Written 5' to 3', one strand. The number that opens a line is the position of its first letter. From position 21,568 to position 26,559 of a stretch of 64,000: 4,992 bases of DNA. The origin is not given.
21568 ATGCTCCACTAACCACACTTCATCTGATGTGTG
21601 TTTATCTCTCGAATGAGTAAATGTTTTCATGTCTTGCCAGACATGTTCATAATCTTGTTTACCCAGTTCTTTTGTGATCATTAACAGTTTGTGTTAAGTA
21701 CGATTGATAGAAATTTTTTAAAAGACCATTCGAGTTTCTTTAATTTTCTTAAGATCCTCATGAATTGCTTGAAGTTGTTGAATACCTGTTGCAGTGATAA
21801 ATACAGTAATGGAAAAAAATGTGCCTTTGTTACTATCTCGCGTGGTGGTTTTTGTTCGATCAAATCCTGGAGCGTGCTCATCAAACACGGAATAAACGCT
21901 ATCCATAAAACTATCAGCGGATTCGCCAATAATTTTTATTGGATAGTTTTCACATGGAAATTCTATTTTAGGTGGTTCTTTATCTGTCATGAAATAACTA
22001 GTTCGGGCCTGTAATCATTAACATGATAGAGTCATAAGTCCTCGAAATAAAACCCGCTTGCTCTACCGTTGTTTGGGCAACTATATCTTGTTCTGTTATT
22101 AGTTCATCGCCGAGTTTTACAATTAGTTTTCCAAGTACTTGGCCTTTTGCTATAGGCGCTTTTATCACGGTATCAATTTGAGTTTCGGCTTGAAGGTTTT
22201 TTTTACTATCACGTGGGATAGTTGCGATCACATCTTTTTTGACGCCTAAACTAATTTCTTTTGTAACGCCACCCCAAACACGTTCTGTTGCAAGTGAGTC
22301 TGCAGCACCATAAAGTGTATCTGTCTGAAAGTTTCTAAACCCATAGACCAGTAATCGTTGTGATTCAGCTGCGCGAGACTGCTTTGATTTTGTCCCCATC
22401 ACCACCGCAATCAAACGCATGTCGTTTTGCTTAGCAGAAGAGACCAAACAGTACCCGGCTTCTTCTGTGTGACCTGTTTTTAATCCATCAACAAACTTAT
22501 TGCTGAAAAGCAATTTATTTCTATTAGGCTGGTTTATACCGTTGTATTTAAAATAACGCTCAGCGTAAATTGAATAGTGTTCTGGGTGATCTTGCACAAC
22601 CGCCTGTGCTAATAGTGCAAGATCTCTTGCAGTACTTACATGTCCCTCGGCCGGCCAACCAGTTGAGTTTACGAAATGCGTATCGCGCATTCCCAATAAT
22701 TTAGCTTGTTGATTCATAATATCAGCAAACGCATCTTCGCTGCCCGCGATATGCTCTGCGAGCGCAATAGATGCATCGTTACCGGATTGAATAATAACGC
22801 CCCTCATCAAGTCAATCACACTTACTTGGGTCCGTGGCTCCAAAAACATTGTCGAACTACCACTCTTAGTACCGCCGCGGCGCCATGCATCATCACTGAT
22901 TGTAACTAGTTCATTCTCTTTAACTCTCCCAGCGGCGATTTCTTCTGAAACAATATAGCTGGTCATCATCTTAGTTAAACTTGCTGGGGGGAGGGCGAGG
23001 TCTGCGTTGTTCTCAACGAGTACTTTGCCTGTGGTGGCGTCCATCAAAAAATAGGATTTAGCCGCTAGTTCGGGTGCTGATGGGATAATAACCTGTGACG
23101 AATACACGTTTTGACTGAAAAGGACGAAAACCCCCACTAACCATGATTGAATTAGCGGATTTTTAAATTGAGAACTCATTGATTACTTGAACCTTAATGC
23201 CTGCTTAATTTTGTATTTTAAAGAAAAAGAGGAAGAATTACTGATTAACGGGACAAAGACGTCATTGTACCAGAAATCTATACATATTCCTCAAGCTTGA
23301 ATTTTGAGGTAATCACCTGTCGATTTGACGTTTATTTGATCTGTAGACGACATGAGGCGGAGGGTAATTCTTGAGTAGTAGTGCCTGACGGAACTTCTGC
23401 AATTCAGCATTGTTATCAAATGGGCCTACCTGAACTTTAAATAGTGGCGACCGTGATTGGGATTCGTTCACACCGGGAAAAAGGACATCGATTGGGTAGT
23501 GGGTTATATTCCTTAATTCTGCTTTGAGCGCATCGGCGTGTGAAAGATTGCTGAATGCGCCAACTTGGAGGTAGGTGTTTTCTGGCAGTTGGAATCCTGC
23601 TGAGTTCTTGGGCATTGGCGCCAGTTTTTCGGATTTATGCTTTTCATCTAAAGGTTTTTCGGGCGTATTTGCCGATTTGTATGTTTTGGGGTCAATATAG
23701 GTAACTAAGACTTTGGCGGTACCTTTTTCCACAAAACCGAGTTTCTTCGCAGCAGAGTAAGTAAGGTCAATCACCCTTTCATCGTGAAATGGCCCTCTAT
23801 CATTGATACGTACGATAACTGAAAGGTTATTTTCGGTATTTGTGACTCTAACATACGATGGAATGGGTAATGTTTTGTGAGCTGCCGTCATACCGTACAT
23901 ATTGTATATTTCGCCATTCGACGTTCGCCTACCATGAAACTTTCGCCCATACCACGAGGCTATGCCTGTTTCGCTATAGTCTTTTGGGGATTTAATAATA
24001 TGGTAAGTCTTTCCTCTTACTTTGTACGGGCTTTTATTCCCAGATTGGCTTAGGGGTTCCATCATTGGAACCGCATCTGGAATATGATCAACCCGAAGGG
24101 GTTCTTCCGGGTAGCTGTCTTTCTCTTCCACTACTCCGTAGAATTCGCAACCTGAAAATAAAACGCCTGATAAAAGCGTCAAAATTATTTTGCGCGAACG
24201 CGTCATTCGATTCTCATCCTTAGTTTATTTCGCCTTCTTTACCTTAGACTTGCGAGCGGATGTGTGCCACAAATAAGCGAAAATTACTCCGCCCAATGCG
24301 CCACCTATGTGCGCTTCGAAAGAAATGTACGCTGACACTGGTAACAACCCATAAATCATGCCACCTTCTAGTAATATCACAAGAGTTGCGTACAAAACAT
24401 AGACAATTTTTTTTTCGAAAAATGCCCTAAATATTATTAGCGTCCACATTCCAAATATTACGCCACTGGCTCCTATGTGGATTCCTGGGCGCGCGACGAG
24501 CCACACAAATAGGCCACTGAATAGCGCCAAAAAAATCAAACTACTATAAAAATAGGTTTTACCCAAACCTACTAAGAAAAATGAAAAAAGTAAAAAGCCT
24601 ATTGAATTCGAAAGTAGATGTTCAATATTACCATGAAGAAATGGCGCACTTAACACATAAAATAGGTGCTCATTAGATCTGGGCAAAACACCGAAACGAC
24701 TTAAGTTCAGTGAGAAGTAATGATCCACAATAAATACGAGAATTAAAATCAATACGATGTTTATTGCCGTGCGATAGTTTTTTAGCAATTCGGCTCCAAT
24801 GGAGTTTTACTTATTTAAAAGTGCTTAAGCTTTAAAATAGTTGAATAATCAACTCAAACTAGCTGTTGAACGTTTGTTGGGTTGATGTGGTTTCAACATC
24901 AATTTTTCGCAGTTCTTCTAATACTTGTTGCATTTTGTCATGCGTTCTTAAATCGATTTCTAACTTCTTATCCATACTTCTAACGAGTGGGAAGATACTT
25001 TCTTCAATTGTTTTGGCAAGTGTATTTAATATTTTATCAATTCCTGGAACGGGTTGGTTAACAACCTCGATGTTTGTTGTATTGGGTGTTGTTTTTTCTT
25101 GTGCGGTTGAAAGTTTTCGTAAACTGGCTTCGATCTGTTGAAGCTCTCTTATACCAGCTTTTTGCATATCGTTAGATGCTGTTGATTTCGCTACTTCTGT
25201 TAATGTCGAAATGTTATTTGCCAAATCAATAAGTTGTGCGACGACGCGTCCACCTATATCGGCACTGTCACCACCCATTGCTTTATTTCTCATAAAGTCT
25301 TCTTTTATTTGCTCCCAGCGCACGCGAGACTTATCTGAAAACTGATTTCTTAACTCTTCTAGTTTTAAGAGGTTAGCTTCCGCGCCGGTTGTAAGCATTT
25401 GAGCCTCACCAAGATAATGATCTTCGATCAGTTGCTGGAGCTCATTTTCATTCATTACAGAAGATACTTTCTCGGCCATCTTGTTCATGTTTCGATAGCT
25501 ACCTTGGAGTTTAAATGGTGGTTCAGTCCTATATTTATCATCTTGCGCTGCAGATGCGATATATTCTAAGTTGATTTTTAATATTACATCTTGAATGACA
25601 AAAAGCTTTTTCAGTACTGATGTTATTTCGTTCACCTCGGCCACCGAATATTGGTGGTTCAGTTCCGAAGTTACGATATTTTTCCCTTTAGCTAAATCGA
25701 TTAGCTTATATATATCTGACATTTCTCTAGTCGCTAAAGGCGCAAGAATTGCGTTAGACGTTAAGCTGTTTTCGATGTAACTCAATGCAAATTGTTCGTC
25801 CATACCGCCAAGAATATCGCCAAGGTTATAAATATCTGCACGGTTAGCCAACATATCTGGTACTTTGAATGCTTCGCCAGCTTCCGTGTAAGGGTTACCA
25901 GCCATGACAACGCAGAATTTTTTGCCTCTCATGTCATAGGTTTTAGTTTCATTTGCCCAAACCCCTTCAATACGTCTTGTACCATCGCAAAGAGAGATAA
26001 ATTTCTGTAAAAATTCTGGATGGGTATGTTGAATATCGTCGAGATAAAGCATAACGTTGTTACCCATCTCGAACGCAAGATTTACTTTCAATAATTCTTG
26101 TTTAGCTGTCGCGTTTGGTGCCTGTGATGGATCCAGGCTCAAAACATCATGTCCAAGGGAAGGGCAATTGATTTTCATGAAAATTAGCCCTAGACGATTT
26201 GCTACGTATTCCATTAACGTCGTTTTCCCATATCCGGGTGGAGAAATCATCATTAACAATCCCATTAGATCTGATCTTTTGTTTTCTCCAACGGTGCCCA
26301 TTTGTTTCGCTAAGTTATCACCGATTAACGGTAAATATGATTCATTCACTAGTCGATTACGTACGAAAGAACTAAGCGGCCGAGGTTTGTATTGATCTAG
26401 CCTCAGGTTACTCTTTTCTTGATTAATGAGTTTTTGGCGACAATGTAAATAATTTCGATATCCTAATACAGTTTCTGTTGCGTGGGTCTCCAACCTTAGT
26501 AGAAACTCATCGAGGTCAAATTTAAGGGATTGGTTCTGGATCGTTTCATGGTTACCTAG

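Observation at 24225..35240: An ~11 kb flotillin / PspA / giant-AAA_5 / rhomboid gene cluster inserted into the conserved mltB-rlpA cell-wall gene block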

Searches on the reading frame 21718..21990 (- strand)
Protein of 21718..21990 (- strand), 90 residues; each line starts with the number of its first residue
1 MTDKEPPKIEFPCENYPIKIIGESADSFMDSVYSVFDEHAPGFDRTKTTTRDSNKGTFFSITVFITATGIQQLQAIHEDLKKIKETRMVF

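Call 83: search_protein_families(library=pfam, proteins=[window:21718-21990:-], max_evalue=0.00001)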
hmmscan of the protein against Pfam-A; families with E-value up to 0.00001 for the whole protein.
window:21718-21990:- (90 aa): 1 family
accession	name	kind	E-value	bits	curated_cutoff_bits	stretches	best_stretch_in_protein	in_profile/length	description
PF04359.20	DUF493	-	3.1e-24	85.8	24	1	7-89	2-83/84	Protein of unknown function (DUF493)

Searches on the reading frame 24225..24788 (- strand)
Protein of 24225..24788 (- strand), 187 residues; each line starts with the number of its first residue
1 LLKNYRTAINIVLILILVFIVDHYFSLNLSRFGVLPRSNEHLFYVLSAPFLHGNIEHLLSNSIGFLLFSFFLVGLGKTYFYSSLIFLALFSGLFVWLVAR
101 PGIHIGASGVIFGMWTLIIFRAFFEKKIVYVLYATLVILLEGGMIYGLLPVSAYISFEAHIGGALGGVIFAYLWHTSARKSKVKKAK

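Call 3: search_protein_families(library=pfam, proteins=[window:24225-24788:-], max_evalue=0.01)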
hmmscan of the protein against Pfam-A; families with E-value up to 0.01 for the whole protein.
window:24225-24788:- (187 aa): 1 family
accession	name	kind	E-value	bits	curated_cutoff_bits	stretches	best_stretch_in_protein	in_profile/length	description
PF01694.28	Rhomboid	-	9.2e-18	65.3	22.6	1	41-175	3-141/143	Rhomboid domain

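Call 5: search_protein_families(library=ncbifam, proteins=[window:24225-24788:-], max_evalue=0.01)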
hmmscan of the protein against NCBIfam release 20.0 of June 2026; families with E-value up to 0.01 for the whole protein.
window:24225-24788:- (187 aa): 1 family
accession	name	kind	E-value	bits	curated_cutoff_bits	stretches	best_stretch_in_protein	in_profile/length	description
TIGR03902.1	rhom_GG_sort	equivalog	1.3e-07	31.8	84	1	45-171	19-153/154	rhombosortase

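Call 6: search_protein_families(library=padloc, proteins=[window:24225-24788:-], max_evalue=0.01)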
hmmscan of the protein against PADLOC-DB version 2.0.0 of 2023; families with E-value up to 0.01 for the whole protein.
window:24225-24788:- (187 aa): 0 families

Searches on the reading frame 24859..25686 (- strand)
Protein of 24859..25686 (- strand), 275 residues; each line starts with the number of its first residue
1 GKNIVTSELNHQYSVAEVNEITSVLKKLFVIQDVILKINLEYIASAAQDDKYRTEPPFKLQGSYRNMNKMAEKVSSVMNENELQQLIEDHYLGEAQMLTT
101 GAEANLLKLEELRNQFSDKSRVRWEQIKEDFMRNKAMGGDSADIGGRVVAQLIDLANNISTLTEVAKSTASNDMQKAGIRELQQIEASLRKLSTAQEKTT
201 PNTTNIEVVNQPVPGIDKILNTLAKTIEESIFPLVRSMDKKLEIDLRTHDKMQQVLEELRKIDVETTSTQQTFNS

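Call 49: search_protein_families(library=pfam, proteins=[window:24859-25686:-], max_evalue=1)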
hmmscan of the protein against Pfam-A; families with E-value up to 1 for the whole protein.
window:24859-25686:- (275 aa): 3 families
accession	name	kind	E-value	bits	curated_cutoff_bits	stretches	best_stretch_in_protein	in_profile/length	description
PF03011.20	PFEMP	-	0.025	15.7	23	1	120-229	50-145/154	PFEMP1 DBL domain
PF18494.6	Pullulanase_Ins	-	0.071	14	27.4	0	150-206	9-64/74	Pullulanase Ins domain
PF21120.3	MCM_WH_arc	-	0.48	10.9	26.1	1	2-31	23-54/63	Archaeal MCM, winged-helix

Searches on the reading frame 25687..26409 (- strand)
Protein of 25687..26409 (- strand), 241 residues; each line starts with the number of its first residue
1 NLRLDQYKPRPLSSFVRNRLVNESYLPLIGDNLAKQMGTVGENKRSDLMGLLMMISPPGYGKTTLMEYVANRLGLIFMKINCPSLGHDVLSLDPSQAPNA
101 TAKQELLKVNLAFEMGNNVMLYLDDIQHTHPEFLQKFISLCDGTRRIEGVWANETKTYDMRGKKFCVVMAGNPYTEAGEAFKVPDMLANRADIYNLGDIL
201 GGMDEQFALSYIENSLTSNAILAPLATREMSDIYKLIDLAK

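Call 48: search_solved_structures(query=window:25687-26409:-, max_evalue=10, show_alignments=3)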
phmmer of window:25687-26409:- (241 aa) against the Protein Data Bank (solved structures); distinct sequences matched with E-value up to 10: 135 (the best 60 are shown).
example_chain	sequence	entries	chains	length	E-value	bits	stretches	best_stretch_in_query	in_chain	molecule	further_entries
7swl_A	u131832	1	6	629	0.00012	24.8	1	18-85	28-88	Rix7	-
7t3i_A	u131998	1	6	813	0.00022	23.9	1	18-85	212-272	Rix7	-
6mat_A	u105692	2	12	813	0.00023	23.9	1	18-85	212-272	Rix7 mutant | Rix7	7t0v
9bji_A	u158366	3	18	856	0.00028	23.6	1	52-85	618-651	Nuclear valosin-containing protein-like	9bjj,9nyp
5vc7_A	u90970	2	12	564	0.00029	23.5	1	53-85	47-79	VCP-like ATPase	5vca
7wub_D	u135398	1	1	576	0.0003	23.5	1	52-89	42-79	Transitional endoplasmic reticulum ATPase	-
7wub_C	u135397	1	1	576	0.0003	23.5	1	52-89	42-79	Transitional endoplasmic reticulum ATPase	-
6mck_A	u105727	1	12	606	0.00035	23.3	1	52-89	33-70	Transitional endoplasmic reticulum ATPase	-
6chs_H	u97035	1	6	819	0.00041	23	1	53-88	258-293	Putative cell division control protein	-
7rlj_A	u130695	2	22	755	0.00052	22.7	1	52-88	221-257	Transitional endoplasmic reticulum ATPase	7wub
8yka_A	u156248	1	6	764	0.00053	22.7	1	52-88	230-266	Transitional endoplasmic reticulum ATPase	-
7lmy_A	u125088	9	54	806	0.00056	22.6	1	51-88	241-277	Transitional endoplasmic reticulum ATPase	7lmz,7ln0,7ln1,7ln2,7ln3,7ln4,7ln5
5c18_A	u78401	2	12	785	0.00057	22.6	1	52-88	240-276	Transitional endoplasmic reticulum ATPase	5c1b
7y4w_A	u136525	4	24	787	0.00058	22.5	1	52-88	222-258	Transitional endoplasmic reticulum ATPase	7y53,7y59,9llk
9y0b_A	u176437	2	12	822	0.00059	22.5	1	52-88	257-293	Transitional endoplasmic reticulum ATPase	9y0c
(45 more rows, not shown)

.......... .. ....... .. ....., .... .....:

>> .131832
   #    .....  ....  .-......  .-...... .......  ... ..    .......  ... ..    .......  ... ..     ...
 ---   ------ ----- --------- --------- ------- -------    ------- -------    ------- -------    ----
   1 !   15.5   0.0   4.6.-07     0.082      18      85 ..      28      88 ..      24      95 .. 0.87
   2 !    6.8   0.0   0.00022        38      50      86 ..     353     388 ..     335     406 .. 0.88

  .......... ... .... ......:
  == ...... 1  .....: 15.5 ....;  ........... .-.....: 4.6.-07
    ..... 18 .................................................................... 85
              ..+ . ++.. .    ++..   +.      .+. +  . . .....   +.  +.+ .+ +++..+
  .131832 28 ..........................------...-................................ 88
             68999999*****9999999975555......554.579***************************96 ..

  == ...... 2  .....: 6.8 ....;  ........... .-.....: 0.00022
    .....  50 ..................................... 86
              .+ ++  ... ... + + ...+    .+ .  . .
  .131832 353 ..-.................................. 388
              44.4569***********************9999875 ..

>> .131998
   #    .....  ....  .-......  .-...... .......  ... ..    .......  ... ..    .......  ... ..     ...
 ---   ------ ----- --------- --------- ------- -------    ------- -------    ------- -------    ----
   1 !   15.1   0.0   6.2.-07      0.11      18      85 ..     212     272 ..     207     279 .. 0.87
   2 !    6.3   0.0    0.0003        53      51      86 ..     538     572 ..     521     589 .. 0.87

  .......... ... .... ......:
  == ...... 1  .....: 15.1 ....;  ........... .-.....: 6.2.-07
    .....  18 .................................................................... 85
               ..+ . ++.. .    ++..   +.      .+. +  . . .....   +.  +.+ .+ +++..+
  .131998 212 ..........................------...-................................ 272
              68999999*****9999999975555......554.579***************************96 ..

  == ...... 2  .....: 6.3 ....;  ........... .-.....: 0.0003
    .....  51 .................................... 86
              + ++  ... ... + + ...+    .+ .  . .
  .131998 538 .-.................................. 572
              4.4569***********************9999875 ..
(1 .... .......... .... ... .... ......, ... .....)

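Call 49: search_protein_families(library=pfam, proteins=[window:25687-26409:-], max_evalue=1)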
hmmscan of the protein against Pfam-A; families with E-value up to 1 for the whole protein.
window:25687-26409:- (241 aa): 8 families
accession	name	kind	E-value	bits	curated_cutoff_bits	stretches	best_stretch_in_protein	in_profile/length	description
PF00004.35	AAA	-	2.4e-07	31.7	21.2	1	53-173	2-110/131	ATPase family associated with various cellular activities (AAA)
PF07728.20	AAA_5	-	2.9e-06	27.8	22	1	52-175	2-125/139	AAA domain (dynein-related subfamily)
PF13401.12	AAA_22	-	6.6e-06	26.9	27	1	50-143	6-110/130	AAA domain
PF05496.18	RuvB_N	-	0.0016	18.7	27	1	43-86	27-70/159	Holliday junction DNA helicase RuvB P-loop domain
PF07726.17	AAA_3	-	0.018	15.4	27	1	53-188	3-126/131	ATPase family associated with various cellular activities (AAA)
PF06414.18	Zeta_toxin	-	0.059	13.2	22.3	0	106-134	35-62/199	Zeta toxin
PF13173.12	AAA_14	-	0.12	12.8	27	1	60-135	13-79/129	AAA domain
PF13191.12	AAA_16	-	0.19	12.7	32.6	0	53-90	28-64/167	AAA ATPase domain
